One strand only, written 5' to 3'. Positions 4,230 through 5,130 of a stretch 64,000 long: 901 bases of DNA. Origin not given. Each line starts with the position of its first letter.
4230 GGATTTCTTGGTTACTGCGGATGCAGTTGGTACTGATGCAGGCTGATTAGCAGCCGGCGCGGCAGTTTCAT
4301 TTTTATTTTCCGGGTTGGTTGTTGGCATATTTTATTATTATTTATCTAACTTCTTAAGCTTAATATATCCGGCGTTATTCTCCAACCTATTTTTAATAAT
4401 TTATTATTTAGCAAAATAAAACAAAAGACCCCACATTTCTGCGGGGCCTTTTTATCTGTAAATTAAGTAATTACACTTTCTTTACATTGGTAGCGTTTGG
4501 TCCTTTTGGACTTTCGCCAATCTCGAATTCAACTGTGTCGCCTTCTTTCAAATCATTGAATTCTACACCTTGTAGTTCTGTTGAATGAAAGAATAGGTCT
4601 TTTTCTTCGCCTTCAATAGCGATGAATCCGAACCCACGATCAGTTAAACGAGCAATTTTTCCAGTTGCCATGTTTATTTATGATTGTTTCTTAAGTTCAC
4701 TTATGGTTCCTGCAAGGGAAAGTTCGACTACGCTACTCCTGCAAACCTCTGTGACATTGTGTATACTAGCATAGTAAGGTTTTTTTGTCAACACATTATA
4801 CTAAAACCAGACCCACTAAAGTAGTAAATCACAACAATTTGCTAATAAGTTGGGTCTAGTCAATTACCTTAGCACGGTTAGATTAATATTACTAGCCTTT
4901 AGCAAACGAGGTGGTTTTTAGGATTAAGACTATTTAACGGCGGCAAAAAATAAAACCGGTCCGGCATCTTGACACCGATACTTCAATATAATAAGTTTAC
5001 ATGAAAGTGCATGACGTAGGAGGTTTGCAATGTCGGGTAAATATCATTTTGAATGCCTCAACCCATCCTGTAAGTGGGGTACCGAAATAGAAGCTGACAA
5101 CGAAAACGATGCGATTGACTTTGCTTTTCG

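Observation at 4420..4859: Duplicated, fully insulated cold-shock-protein cassette with a conserved structured leader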

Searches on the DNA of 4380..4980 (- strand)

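Call 7: search_rna_families(source=window, start=4380, end=4980, threshold=evalue, max_evalue=10)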
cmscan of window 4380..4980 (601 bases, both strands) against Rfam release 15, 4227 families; matches with E-value up to 10: 15.
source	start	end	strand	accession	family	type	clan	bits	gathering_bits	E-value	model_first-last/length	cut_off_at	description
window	4403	4470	+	RF02621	BSnc120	Gene; sRNA;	-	31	114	2.8e-05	1-88/88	no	Brucella sRNA 120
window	4421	4761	-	RF01766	cspA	Cis-reg; thermoregulator;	-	29.9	78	6.4e-06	1-428/428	no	cspA thermoregulator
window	4416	4510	-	RF02053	STnc430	Gene; sRNA;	-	25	47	0.11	1-162/162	no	Enterobacterial sRNA STnc430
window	4413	4482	-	RF01770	rimP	Cis-reg; leader;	-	21.4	47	0.51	1-102/102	no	Gammaprotebacteria rimP leader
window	4380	4462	+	RF00121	MicC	Gene; sRNA;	-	19.9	90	2.1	38-123/123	5'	MicC RNA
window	4425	4500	-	RF01393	isrJ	Gene; sRNA;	-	19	37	0.54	1-75/75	no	isrJ Hfq binding RNA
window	4657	4862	-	RF01992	VIS1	Gene; lncRNA;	-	19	100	1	1-202/202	no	Viral integration site 1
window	4395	4483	+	RF01770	rimP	Cis-reg; leader;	-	19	47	1.6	1-102/102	no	Gammaprotebacteria rimP leader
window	4412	4479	-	RF00121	MicC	Gene; sRNA;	-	17.7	90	5.8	1-123/123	no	MicC RNA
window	4680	4848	-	RF00541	snopsi28S-2876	Gene; snRNA; snoRNA; HACA-box;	-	16.8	100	1.8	1-143/143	no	Small nucleolar RNA psi28S-2876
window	4779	4835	-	RF01362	CRISPR-DR49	Gene; CRISPR;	-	16.6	41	5.7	1-47/47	no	CRISPR RNA direct repeat element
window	4418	4473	-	RF00506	Thr_leader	Cis-reg; leader;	-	16.4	55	2.1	1-118/118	no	Threonine operon leader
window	4769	4843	+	RF00154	SNORD63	Gene; snRNA; snoRNA; CD-box;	-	15.5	43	7.1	1-70/70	no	Small nucleolar RNA SNORD63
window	4425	4558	-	RF02035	IMES-2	Gene;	-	14.9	54.7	0.24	1-141/141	no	IMES-2 RNA motif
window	4390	4449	-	RF02060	STnc410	Gene; sRNA;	-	11.2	50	9.5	1-158/158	no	Enterobacterial sRNA STnc410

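Call 69: search_rna_families(source=window, start=4672, end=4870, threshold=evalue, max_evalue=10)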
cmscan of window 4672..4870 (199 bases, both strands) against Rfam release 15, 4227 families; matches with E-value up to 10: 4.
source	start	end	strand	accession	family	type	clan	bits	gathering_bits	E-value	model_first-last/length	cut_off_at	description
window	4680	4848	-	RF00541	snopsi28S-2876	Gene; snRNA; snoRNA; HACA-box;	-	16.8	100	0.6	1-143/143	no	Small nucleolar RNA psi28S-2876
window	4779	4835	-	RF01362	CRISPR-DR49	Gene; CRISPR;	-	16.6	41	1.9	1-47/47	no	CRISPR RNA direct repeat element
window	4801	4863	-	RF02592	Spy392987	Gene; antisense;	-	15.7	47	2.9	1-63/63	no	S. pyogenes antisense RNA 392987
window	4769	4843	+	RF00154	SNORD63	Gene; snRNA; snoRNA; CD-box;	-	15.5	43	2.4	1-70/70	no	Small nucleolar RNA SNORD63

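Call 70: search_rna_families(sources=[L049, L045, L041, L039, L027, L057, L059, L043, L078, L073, L047, L046, L004, L009, L010, L002, L081, L084, L022, L006], threshold=gathering)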
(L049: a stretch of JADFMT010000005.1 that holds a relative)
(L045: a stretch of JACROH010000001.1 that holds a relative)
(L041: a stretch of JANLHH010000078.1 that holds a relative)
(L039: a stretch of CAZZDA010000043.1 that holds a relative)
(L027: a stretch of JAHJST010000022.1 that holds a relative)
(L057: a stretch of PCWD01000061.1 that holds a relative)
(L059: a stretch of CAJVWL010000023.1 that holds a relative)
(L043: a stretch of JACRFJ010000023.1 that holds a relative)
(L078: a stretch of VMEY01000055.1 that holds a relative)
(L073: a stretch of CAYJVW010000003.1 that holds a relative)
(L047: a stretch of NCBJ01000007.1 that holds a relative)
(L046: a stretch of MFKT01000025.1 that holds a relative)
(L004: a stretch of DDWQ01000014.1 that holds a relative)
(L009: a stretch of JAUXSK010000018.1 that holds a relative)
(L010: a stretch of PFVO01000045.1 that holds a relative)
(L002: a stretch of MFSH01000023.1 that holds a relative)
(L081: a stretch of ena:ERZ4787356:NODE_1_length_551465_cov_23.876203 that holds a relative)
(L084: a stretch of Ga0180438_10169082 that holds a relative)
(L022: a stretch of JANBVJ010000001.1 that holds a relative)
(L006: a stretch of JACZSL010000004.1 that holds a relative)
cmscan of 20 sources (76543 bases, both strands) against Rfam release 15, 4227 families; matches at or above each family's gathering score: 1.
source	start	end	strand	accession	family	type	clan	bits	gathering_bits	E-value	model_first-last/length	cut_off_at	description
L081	6891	6961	-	RF00005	tRNA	Gene; tRNA;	CL00001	61.4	29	8.5e-11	1-71/71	no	tRNA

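Call 78: search_with_rna_model(model_id=R2, sources=[L081, L083, L084, L085, L090, L091, L092, L093], max_evalue=1, show_alignments=3)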
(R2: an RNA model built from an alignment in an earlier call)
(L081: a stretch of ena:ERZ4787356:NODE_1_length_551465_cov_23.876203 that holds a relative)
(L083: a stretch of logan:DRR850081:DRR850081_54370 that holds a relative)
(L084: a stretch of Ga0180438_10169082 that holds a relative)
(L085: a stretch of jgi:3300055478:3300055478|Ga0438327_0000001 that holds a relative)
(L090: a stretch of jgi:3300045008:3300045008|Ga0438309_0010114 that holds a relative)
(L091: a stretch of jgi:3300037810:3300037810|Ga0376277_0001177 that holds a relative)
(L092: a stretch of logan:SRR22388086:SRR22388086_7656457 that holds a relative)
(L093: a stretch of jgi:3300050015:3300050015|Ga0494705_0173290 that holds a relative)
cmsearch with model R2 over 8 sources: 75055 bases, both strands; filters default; matches with E-value up to 1: 7.
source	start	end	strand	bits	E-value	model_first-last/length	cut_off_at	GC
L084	679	748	-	47.6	1.3e-10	1-71/71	no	0.4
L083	2799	2869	+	45.1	7.8e-10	1-71/71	no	0.39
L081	9915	9985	+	44.6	1.1e-09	1-71/71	no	0.42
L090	150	220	+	35.1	9e-07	1-71/71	no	0.37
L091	9919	9984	+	28.2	0.00012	1-71/71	no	0.39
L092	534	599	+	28.2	0.00012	1-71/71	no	0.39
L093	97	166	+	28.1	0.00013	1-71/71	no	0.36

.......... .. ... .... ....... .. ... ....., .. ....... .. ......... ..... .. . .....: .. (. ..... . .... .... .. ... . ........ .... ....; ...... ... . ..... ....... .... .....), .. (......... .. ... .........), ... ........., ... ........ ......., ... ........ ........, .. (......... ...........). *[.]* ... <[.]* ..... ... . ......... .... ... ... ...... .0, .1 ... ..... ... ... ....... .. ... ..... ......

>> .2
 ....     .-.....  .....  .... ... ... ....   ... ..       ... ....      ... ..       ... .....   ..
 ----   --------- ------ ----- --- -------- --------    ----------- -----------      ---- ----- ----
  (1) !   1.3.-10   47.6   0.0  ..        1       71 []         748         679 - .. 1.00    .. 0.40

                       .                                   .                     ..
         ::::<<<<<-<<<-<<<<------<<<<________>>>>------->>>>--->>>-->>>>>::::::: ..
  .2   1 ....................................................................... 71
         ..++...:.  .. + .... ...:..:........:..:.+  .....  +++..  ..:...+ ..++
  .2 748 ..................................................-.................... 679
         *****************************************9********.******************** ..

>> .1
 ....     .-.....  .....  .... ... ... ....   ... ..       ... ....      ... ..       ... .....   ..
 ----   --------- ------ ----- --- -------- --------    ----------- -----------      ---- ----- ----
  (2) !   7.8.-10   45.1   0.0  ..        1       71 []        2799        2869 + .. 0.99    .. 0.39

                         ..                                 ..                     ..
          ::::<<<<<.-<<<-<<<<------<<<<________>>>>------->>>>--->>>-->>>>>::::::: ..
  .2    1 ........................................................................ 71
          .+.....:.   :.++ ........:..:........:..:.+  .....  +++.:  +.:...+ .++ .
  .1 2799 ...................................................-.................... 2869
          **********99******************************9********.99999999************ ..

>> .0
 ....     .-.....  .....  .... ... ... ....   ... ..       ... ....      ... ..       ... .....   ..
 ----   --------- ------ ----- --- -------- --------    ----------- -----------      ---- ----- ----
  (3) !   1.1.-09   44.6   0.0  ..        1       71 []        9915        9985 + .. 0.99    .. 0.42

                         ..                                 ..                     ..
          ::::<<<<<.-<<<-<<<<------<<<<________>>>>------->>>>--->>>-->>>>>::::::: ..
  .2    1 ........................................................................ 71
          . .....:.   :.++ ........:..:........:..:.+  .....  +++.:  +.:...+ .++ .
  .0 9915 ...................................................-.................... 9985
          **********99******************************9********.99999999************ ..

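Call 84: build_rna_model(alignment_id=A5, structure=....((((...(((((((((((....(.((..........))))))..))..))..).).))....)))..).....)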
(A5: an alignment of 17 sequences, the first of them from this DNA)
Model R3 built from alignment A5 (17 sequences, 77 columns); structure: as given.
model positions 66; base pairs 18; branch points 0; effective number of sequences 12.51; information 0.85 bits per position. Calibrated on 0.2 Mb of random sequence (short: E-values are rough).
structure used (alignment columns):
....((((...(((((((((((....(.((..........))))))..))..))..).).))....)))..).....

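Call 85: search_with_rna_model(model_id=R3, sources=[window, L001, L002, L003, L004, L005, L007, L008, L009, L010, L011, L012, L013, L014, L015, L023, L033, L081, L083, L084, L090, L029, L067], max_evalue=0.01, make_alignment=true)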
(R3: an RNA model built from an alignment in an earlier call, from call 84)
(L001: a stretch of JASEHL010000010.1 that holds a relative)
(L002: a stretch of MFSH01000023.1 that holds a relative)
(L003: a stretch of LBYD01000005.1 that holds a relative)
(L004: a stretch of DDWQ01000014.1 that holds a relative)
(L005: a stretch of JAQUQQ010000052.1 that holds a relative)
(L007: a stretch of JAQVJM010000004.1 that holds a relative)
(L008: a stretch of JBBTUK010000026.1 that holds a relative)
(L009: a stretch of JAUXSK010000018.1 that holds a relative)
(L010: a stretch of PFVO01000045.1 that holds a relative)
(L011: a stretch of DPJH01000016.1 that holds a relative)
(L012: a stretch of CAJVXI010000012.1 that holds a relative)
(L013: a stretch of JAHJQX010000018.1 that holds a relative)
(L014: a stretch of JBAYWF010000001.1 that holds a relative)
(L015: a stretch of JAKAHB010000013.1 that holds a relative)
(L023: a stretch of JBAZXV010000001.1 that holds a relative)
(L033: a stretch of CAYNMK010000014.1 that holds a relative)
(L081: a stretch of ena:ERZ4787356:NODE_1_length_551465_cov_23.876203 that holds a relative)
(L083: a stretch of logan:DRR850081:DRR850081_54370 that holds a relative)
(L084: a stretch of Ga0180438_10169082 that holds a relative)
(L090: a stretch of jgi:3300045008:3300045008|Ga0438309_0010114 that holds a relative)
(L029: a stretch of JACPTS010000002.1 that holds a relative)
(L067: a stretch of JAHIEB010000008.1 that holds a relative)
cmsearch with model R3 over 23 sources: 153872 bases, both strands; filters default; matches with E-value up to 0.01: 22.
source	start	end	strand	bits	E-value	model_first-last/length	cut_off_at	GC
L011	1416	1480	+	69.3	5.1e-18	1-66/66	no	0.43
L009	1416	1480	+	68.3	1.1e-17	1-66/66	no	0.42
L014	1416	1480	+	68.3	1.1e-17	1-66/66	no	0.42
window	10778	10842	-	67.9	1.4e-17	1-66/66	no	0.42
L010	1416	1481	+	66.9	2.8e-17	1-66/66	no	0.41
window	4693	4757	-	66.8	3.3e-17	1-66/66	no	0.46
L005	1419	1485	+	66.6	3.6e-17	1-66/66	no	0.39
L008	1415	1480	+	66.3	4.4e-17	1-66/66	no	0.41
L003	1419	1485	+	65.9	6.1e-17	1-66/66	no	0.39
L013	1416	1481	+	62.6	6.5e-16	1-66/66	no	0.41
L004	1415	1478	+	61.4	1.5e-15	1-66/66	no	0.41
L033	1417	1480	+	61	2e-15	1-66/66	no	0.28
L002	1421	1487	+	61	2e-15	1-66/66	no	0.42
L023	1415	1479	+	60.7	2.5e-15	1-66/66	no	0.37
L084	682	747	-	58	1.8e-14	1-66/66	no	0.41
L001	1357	1421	+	57.2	3.3e-14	1-66/66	no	0.48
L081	9916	9982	+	56.2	6.6e-14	1-66/66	no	0.43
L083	2800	2866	+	55.7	9.1e-14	1-66/66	no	0.4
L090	151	217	+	53.7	3.9e-13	1-66/66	no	0.36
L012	1414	1478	+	52.8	7.7e-13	1-66/66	no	0.35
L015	1408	1472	+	49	1.2e-11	1-66/66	no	0.42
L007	1412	1479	+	32.6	1.6e-06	1-66/66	no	0.32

Alignment A10: 22 matches aligned to the model, 79 columns, each read 5' to 3' on its own strand. Consensus structure (alignment columns), stored with it:
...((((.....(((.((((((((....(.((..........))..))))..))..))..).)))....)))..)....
